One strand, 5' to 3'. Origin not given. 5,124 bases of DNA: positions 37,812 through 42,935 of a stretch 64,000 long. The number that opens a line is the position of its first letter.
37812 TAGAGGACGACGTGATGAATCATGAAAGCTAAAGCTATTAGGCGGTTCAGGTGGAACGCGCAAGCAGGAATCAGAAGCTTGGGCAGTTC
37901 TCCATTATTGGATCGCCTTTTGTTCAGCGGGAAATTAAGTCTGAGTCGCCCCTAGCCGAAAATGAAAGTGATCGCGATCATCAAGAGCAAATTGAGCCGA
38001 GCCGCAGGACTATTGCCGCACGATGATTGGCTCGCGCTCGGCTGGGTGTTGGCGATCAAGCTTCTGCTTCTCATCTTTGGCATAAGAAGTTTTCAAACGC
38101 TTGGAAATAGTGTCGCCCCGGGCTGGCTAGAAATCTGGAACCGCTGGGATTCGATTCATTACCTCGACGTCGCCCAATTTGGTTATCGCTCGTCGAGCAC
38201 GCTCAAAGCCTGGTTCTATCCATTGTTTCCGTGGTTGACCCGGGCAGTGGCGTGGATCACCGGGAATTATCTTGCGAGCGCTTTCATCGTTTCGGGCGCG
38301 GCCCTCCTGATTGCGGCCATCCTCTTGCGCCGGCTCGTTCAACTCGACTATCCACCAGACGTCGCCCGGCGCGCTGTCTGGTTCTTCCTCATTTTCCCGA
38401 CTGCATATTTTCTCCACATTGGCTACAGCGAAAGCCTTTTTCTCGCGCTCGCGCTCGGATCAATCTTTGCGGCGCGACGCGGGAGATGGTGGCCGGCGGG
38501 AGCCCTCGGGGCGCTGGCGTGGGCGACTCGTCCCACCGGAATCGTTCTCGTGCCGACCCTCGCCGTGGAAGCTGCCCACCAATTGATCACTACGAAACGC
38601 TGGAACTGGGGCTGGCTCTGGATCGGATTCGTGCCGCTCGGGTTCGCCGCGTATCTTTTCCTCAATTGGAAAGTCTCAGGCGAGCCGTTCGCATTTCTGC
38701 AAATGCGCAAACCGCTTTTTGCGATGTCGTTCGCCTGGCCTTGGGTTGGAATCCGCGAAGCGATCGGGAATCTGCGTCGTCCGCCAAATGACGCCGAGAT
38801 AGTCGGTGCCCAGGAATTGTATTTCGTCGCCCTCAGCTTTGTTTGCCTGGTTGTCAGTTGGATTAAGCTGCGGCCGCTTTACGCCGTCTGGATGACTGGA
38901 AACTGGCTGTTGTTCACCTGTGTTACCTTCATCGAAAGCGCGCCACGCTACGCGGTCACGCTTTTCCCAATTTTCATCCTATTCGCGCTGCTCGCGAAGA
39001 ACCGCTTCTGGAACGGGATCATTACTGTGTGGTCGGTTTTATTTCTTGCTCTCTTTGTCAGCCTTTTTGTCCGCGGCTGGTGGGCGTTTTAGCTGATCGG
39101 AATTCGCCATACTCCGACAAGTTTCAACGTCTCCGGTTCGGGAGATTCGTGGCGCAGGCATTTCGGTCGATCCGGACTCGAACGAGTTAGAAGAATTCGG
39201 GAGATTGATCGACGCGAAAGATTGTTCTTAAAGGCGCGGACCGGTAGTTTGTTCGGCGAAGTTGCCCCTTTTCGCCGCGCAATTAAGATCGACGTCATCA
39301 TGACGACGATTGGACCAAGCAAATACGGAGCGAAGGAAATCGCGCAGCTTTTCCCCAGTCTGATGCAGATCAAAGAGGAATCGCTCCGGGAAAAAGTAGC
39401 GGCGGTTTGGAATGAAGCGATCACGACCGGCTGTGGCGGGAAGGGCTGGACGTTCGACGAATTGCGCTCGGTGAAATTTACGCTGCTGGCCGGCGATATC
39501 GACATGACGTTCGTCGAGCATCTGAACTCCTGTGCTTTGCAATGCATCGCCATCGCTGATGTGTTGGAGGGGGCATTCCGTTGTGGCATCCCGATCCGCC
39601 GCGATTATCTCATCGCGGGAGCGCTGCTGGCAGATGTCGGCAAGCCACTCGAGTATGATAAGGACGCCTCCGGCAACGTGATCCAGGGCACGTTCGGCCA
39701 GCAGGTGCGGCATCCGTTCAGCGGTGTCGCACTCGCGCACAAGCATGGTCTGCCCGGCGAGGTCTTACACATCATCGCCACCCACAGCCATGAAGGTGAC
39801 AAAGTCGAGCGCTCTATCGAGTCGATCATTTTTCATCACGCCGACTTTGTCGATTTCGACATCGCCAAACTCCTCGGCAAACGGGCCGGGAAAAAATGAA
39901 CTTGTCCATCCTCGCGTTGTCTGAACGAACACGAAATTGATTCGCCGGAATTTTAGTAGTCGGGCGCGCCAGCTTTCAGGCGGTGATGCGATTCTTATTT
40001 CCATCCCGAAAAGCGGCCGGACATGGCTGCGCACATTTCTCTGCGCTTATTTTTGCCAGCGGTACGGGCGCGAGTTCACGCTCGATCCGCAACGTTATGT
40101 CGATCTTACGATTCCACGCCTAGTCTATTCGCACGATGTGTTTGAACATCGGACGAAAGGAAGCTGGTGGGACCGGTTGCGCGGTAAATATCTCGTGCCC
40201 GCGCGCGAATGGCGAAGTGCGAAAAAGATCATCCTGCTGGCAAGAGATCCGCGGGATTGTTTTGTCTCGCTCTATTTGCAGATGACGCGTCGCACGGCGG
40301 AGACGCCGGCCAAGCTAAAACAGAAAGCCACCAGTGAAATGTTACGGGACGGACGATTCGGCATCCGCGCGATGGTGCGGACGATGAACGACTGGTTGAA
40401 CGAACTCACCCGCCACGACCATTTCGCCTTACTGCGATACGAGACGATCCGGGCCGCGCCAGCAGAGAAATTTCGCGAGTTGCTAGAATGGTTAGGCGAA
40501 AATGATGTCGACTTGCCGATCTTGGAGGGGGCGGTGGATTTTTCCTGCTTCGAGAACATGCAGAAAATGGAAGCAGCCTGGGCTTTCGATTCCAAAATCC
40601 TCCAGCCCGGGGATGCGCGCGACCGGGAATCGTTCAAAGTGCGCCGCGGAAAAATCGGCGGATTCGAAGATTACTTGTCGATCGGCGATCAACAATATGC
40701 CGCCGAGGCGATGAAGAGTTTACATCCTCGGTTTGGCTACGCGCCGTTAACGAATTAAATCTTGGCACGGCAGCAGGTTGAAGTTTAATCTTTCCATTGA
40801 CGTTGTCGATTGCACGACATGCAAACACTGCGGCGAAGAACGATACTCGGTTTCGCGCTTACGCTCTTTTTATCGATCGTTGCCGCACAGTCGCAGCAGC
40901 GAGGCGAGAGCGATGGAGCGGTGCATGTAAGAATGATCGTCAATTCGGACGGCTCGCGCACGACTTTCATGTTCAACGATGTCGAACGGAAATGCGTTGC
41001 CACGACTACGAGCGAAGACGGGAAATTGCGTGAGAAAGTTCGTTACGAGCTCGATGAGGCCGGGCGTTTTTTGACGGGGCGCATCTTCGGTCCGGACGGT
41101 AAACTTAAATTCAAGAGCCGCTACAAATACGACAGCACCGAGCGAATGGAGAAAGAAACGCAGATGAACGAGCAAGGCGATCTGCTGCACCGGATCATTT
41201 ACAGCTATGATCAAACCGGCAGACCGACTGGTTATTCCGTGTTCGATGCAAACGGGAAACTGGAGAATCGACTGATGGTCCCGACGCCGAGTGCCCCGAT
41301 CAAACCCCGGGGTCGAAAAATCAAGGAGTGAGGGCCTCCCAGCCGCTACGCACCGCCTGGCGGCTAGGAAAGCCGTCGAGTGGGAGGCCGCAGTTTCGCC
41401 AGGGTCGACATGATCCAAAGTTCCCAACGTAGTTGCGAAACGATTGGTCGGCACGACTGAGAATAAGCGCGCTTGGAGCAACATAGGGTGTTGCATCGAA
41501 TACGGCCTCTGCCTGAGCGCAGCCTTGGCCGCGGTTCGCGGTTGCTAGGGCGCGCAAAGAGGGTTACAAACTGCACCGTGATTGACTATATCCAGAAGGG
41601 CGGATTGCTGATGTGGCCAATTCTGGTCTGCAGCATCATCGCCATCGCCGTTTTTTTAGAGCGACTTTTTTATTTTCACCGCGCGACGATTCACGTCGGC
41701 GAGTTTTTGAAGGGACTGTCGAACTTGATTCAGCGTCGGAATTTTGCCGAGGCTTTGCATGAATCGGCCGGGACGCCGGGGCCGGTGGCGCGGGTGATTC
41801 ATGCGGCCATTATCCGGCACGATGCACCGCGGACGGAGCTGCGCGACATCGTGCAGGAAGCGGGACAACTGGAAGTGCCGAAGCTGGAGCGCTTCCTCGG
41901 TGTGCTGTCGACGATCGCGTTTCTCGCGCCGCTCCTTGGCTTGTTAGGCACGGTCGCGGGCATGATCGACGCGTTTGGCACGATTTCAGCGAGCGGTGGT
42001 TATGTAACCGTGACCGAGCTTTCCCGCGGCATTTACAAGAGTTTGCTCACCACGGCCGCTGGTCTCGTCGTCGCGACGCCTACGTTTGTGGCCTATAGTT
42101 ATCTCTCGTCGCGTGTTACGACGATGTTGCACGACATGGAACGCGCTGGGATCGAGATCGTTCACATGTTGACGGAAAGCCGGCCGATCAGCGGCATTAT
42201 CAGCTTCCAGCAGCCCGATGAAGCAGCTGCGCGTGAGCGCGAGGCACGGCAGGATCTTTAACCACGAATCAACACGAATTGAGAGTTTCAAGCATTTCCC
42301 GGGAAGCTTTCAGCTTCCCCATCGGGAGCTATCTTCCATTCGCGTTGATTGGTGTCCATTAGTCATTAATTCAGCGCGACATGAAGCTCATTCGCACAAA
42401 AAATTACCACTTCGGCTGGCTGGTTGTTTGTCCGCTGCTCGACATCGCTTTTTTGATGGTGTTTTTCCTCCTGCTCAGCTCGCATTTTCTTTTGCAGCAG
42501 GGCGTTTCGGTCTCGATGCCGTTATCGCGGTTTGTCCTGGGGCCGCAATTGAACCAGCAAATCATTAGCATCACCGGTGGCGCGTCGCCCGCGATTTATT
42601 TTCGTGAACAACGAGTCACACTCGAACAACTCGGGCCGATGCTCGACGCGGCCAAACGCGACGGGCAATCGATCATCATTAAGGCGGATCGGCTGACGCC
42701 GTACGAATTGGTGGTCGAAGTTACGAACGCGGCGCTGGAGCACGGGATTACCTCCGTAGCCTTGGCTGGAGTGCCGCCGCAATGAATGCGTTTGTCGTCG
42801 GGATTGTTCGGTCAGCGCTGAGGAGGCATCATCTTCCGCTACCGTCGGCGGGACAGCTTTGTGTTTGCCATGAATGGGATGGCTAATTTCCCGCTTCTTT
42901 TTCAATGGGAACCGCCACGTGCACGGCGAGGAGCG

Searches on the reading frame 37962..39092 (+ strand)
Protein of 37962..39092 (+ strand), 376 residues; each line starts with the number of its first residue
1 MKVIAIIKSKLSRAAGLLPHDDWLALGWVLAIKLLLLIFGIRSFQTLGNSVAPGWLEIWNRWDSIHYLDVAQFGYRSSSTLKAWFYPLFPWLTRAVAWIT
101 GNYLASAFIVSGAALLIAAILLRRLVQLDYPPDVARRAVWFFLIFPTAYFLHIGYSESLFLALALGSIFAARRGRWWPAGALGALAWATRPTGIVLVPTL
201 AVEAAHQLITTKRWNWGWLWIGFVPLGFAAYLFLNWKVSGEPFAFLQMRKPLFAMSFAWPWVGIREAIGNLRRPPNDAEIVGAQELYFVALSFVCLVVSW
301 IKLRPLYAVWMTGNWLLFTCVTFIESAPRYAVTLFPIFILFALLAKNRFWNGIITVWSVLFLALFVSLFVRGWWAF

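Call 71: search_protein_families(library=pfam, proteins=[window:37962-39092:+], max_evalue=0.001)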
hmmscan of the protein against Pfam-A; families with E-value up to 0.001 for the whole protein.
window:37962-39092:+ (376 aa): 2 families
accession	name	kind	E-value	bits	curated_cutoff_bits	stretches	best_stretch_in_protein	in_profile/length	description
PF04188.19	Mannosyl_trans2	-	3.4e-10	40.3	22.4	1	44-205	43-214/443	Mannosyltransferase (PIG-V)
PF09594.16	GT87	-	0.00038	20.7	25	1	85-234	2-145/237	Glycosyltransferase family 87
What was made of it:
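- A second GT-C-type gene (PIG-V-like, 37962-39092) lies in a glycan cluster 15 kb away and could equally use the GT2's product (call 71).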

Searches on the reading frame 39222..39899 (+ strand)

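Call 71: search_protein_families(library=pfam, proteins=[window:39222-39899:+], max_evalue=0.001)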
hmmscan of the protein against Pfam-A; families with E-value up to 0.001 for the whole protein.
window:39222-39899:+ (225 aa): 1 family
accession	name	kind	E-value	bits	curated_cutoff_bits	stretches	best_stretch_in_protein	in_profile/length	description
PF01966.28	HD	-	1.1e-08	35.8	22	1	99-210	3-113/116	HD domain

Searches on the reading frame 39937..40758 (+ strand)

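Call 71: search_protein_families(library=pfam, proteins=[window:39937-40758:+], max_evalue=0.001)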
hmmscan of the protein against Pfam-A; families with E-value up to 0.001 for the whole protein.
window:39937-40758:+ (273 aa): 2 families
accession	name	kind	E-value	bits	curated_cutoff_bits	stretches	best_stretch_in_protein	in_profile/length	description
PF00685.33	Sulfotransfer_1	-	1e-19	71.4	22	1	17-259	3-247/255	Sulfotransferase domain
PF13469.12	Sulfotransfer_3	-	2.1e-08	35.2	27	1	97-188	126-212/216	Sulfotransferase family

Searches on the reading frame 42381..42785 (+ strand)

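Call 71: search_protein_families(library=pfam, proteins=[window:42381-42785:+], max_evalue=0.001)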
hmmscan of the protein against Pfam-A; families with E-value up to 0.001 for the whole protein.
window:42381-42785:+ (134 aa): 1 family
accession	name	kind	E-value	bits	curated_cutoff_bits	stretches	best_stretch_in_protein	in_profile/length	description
PF02472.21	ExbD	-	2.2e-16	60.5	25.4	1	16-129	10-124/128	Biopolymer transport protein ExbD/TolR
